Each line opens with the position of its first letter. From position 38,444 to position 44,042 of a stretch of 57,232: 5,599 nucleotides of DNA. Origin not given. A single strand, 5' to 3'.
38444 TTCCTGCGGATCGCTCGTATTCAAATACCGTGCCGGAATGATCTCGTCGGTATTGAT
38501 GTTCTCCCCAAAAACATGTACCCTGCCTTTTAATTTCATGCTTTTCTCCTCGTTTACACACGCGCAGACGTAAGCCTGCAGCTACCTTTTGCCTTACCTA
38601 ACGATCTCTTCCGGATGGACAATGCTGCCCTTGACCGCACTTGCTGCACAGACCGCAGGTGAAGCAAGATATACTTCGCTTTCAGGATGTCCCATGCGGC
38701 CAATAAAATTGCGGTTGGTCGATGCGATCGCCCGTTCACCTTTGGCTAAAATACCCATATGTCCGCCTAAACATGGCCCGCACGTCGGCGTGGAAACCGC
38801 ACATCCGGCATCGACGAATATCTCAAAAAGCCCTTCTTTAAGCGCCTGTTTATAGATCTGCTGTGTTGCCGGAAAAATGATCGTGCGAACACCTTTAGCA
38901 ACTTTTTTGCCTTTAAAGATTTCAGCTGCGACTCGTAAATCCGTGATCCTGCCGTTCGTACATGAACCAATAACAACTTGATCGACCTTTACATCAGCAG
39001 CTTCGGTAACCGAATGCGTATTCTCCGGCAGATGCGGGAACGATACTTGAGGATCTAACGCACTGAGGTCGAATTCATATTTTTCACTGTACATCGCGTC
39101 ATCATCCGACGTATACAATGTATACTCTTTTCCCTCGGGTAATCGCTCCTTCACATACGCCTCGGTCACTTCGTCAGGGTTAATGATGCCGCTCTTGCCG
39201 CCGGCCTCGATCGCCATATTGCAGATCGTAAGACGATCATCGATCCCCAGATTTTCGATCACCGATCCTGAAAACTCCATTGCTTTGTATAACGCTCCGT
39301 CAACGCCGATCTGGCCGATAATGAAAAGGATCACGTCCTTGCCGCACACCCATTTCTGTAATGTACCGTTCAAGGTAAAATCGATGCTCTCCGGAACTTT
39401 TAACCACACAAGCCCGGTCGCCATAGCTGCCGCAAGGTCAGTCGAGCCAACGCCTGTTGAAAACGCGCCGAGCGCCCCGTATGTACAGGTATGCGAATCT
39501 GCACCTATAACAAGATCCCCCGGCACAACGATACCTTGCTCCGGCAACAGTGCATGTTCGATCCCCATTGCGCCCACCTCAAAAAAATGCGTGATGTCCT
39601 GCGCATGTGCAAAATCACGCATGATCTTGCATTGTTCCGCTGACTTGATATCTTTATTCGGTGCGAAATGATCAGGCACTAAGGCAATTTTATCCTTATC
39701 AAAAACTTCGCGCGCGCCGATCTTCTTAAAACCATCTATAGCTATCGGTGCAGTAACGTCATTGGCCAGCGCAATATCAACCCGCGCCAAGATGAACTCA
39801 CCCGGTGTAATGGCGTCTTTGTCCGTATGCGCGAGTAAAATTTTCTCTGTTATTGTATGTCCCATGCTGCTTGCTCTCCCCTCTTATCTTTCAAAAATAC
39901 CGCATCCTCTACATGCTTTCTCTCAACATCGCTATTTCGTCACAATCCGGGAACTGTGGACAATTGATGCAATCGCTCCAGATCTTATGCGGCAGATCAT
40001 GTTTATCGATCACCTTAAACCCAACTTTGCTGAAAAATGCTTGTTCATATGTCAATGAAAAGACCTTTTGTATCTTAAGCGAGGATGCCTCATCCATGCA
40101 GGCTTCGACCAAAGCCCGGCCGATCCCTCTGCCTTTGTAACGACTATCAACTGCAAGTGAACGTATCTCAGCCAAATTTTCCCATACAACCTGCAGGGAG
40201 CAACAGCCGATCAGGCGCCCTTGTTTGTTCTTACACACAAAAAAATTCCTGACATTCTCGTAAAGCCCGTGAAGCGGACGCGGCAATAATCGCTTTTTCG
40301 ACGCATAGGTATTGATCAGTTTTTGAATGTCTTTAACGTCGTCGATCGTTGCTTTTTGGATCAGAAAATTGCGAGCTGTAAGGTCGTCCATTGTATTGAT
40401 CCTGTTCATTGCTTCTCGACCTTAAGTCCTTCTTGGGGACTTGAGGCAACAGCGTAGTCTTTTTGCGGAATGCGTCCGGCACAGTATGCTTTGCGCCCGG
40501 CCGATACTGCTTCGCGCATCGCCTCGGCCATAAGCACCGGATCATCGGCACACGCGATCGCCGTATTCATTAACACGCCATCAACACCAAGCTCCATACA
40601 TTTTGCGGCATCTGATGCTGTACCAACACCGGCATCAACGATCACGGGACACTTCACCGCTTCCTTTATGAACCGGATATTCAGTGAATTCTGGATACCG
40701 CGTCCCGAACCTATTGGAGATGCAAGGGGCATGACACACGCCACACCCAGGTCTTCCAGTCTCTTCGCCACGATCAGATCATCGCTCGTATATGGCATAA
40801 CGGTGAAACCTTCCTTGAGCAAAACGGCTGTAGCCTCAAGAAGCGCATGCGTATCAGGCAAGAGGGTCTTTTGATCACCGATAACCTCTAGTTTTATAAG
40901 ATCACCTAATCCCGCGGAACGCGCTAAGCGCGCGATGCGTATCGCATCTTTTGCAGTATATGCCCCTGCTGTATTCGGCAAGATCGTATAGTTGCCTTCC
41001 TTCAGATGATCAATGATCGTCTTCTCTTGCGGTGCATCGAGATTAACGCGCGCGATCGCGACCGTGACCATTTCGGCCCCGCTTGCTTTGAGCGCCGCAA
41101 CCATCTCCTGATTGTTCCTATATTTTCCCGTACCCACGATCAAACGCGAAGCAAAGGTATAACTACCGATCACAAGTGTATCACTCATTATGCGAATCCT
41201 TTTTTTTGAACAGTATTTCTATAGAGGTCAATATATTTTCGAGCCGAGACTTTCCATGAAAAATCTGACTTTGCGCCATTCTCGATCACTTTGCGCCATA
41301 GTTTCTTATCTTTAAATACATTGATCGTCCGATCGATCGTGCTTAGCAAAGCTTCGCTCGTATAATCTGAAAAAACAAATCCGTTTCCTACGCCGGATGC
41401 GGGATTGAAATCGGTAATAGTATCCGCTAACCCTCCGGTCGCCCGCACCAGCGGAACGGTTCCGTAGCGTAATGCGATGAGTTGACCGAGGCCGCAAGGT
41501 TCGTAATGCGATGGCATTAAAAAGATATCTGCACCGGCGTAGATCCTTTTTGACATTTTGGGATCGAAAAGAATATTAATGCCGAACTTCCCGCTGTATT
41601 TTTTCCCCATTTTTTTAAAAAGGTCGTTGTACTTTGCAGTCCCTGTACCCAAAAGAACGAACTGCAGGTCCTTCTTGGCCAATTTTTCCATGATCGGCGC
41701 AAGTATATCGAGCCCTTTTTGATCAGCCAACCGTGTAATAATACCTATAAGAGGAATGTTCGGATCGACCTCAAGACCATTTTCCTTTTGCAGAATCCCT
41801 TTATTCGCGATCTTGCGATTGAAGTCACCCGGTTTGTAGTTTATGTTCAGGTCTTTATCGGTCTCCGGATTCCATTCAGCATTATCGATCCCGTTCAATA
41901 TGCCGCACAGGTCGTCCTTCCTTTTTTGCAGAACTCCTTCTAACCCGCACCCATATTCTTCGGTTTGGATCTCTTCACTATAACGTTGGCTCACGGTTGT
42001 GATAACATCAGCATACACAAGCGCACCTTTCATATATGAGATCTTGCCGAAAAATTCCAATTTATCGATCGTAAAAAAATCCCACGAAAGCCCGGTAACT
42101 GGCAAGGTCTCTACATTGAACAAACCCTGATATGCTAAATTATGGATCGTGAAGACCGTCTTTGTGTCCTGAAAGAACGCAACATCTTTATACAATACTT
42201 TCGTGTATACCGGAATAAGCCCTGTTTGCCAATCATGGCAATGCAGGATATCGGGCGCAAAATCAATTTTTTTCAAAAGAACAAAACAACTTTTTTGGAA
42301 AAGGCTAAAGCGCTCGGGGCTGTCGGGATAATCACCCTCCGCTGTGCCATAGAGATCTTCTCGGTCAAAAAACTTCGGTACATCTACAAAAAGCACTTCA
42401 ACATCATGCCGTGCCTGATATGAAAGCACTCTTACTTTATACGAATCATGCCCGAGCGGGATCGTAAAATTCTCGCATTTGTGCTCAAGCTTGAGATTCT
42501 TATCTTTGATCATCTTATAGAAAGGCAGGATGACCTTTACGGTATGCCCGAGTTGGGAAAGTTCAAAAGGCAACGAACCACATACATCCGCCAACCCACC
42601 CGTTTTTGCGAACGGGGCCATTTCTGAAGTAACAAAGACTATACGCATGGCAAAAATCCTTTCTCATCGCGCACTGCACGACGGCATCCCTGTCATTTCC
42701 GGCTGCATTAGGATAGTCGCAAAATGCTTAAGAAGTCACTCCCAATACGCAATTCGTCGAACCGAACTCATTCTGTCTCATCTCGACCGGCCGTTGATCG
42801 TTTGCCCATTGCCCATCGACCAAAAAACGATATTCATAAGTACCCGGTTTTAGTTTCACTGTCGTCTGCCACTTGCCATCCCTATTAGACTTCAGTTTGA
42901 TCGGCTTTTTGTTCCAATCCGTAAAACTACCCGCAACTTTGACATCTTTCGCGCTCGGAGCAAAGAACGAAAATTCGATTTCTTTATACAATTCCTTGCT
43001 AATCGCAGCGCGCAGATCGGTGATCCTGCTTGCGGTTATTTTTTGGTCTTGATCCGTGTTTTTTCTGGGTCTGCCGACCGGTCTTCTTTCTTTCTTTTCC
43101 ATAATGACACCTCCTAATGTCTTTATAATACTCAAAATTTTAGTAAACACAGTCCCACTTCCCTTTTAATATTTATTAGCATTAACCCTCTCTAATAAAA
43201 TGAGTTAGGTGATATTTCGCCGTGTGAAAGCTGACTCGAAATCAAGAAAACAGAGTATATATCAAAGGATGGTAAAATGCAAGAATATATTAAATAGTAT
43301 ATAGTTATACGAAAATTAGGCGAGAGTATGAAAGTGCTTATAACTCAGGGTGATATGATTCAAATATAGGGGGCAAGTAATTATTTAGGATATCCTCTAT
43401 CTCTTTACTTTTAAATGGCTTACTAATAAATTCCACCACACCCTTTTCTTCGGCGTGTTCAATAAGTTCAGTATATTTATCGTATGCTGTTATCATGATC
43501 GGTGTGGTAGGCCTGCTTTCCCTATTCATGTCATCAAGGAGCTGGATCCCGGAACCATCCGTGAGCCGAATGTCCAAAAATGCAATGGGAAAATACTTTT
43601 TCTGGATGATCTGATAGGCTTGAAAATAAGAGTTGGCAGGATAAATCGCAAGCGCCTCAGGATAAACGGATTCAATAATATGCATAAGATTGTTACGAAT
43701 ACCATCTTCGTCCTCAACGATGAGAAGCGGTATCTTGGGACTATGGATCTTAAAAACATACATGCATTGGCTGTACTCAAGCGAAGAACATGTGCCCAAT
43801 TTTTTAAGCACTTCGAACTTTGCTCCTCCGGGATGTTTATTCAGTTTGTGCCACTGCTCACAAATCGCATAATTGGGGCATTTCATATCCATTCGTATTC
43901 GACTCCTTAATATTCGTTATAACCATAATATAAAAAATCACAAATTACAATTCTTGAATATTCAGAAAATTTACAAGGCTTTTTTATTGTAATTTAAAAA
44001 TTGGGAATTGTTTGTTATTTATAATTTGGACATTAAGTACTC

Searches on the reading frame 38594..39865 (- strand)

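Call 8: search_protein_families(library=pfam, proteins=[window:38594-39865:-], max_evalue=0.00001)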
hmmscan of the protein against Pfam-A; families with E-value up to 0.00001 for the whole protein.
window:38594-39865:- (423 aa): 1 family
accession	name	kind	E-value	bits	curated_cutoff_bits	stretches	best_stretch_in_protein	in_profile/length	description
PF00330.25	Aconitase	-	6.9e-107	358.7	28.7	2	7-290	1-307/463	Aconitase family (aconitate hydratase)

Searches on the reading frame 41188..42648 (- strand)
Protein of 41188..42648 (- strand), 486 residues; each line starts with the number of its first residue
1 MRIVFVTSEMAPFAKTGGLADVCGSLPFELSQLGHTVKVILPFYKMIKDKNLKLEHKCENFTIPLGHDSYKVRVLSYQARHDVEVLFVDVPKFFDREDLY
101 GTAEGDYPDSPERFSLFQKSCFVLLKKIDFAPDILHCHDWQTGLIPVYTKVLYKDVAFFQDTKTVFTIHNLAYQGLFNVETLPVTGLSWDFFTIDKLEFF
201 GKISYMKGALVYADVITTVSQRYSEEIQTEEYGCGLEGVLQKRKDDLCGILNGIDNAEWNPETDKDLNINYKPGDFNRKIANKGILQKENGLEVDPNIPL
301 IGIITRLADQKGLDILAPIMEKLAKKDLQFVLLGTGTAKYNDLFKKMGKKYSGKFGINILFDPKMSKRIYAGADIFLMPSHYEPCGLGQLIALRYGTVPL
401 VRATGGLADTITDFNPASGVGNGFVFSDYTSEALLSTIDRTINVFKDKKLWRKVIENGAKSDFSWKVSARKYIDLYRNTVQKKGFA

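Call 8: search_protein_families(library=pfam, proteins=[window:41188-42648:-], max_evalue=0.00001)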
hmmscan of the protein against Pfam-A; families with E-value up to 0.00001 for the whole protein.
window:41188-42648:- (486 aa): 4 families
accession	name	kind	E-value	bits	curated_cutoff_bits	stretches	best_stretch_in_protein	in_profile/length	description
PF08323.17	Glyco_transf_5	-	7.1e-86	288.2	22.7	1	2-242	1-239/239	Starch synthase catalytic domain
PF00534.26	Glycos_transf_1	-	2.2e-15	57.1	26.4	1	296-460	13-171/172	Glycosyl transferases group 1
PF13692.12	Glyco_trans_1_4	-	1.1e-10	42.3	27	1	299-441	2-139/142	Glycosyl transferases group 1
PF13439.12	Glyco_transf_4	-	7.7e-08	33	28.5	1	79-228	18-149/170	Glycosyltransferase Family 4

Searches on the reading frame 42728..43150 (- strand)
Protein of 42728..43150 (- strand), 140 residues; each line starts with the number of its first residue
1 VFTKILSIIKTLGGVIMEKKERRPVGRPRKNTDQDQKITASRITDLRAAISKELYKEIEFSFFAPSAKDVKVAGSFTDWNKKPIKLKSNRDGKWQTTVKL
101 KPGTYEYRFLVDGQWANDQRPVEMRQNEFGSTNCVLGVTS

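Call 48: search_protein_families(library=pfam, proteins=[window:42728-43150:-], max_evalue=0.001)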
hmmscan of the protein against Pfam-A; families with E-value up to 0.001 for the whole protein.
window:42728-43150:- (140 aa): 3 families
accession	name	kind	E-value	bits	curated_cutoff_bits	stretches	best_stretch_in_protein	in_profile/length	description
PF16561.11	AMPK1_CBM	-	1.1e-16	61.2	26.8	1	66-139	10-80/85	Glycogen recognition site of AMP-activated protein kinase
PF02922.24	CBM_48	-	2e-11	44.5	22.4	1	56-115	11-72/83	Carbohydrate-binding module 48 (Isoamylase N-terminal domain)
PF22058.2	X25_BaPul_like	-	0.00021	21.8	27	1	75-119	14-60/87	Pullulanase X25 domain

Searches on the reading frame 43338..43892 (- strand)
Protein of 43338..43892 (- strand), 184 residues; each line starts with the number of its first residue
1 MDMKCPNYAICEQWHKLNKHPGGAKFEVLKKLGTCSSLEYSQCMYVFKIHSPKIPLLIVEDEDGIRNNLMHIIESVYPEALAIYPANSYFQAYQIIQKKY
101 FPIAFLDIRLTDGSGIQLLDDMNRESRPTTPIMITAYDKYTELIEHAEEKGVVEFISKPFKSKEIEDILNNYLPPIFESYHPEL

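Call 48: search_protein_families(library=pfam, proteins=[window:43338-43892:-], max_evalue=0.001)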
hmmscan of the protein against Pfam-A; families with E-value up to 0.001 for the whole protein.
window:43338-43892:- (184 aa): 1 family
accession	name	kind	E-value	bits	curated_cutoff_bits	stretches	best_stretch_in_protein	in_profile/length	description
PF00072.30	Response_reg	-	8.6e-17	61.7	30.2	1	57-169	2-110/111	Response regulator receiver domain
